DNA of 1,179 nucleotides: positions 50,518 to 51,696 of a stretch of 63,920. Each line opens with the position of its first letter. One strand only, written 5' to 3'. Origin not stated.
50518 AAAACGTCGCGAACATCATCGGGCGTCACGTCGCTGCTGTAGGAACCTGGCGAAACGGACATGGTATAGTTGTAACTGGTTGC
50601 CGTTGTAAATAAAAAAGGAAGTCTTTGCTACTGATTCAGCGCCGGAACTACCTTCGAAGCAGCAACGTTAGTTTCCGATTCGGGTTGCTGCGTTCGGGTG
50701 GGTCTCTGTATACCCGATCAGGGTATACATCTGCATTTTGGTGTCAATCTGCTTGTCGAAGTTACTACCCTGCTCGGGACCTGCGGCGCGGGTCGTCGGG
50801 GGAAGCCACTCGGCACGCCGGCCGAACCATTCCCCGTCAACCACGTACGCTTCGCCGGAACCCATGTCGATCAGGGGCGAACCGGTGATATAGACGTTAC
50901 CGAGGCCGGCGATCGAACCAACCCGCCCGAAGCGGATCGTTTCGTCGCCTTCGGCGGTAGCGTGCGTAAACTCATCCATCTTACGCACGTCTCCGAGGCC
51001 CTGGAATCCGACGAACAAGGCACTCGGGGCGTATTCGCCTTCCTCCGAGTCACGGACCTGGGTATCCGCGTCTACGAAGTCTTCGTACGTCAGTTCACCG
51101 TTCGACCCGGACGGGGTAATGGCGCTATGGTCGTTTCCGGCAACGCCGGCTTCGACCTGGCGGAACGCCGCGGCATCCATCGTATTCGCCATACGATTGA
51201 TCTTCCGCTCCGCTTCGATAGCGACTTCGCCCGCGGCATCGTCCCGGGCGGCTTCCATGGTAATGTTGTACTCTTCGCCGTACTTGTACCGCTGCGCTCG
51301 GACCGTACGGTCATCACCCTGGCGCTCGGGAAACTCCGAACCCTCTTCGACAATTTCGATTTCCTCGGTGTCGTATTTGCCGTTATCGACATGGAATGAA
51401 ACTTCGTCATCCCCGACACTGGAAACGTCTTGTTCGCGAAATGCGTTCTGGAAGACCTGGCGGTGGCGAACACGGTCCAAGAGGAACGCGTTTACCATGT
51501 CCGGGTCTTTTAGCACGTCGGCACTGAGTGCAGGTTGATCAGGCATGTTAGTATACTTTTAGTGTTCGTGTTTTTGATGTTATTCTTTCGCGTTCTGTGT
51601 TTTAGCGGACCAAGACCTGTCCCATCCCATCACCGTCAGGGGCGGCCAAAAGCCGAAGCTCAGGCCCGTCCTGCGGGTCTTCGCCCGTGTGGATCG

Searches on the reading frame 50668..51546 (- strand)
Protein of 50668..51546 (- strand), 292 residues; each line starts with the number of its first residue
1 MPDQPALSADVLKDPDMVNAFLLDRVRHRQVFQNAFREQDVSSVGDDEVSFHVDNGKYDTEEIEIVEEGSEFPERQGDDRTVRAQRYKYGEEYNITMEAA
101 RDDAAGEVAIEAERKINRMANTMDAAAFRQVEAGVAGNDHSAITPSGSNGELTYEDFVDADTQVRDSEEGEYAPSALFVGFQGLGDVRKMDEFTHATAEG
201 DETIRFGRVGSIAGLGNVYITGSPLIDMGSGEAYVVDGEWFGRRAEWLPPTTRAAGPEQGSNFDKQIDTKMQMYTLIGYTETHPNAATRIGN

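Call 105: find_encoding_contigs(protein=window:50668-51546:-, flank=10000, max_places=10)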
Protein window:50668-51546:- (292 aa): 3 contigs read that carry it; 2 places shown.
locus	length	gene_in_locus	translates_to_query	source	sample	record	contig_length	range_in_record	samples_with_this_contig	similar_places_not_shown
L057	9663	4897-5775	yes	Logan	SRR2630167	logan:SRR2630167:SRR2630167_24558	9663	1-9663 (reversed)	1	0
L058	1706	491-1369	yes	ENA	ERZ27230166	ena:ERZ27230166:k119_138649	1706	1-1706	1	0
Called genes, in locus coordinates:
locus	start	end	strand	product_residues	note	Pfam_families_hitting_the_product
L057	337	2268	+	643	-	-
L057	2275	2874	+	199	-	-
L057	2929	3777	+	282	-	-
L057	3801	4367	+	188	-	-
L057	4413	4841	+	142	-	-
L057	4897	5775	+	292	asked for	PF25209:Phage_capsid_4 (weak)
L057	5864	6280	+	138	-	-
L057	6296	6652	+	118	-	PF04883:HK97-gp10_like (faint)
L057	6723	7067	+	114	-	-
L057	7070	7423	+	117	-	-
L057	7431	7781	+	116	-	-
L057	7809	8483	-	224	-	-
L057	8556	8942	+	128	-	-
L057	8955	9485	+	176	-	-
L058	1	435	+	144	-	?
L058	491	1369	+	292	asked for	PF25209:Phage_capsid_4 (weak)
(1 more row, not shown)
